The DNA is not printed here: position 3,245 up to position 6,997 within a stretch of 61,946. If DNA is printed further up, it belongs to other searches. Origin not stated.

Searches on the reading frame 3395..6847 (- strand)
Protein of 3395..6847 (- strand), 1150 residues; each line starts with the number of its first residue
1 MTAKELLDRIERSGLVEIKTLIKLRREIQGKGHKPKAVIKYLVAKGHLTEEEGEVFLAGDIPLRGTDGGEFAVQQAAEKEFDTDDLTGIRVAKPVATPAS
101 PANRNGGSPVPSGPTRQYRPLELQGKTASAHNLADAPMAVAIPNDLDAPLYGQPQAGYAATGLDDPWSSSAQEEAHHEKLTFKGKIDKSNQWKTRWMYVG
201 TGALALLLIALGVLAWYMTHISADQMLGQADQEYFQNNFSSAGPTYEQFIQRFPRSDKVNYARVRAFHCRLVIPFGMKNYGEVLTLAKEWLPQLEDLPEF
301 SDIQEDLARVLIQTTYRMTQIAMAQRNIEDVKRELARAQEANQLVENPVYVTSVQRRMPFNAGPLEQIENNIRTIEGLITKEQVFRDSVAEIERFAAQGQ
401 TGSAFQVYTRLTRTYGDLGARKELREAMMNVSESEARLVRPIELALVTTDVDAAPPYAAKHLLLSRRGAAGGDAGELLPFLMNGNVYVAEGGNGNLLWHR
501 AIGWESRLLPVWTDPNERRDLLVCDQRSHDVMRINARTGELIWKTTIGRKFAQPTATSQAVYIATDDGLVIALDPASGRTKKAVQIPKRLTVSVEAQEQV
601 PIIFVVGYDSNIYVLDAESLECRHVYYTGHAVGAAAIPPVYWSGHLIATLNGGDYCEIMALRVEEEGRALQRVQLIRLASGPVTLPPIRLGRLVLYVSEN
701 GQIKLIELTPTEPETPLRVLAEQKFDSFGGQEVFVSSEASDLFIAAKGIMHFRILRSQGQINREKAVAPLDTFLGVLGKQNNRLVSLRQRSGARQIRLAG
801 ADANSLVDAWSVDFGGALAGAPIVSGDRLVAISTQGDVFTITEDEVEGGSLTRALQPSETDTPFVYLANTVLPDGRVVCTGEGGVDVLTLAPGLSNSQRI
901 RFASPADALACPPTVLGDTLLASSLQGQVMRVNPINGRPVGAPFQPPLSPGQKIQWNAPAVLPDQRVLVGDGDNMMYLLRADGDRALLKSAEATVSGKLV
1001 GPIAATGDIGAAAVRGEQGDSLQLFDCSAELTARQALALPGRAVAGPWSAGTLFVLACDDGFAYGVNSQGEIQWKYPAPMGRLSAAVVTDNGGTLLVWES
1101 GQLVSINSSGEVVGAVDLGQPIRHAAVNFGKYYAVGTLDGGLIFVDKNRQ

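Call 89: search_protein_families(library=pfam, proteins=[window:3395-6847:-], max_evalue=0.0001)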
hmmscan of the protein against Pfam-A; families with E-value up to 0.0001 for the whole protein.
window:3395-6847:- (1150 aa): 2 families
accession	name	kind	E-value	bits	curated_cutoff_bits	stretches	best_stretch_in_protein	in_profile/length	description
PF13360.13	PQQ_2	-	9.5e-19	68.4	27.6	2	484-591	3-107/233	Outer membrane protein assembly factor BamB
PF13570.13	Beta-prop_ACSF4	-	2.1e-17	64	133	1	517-654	17-157/329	Beta-alanine-activating enzyme, beta-propeller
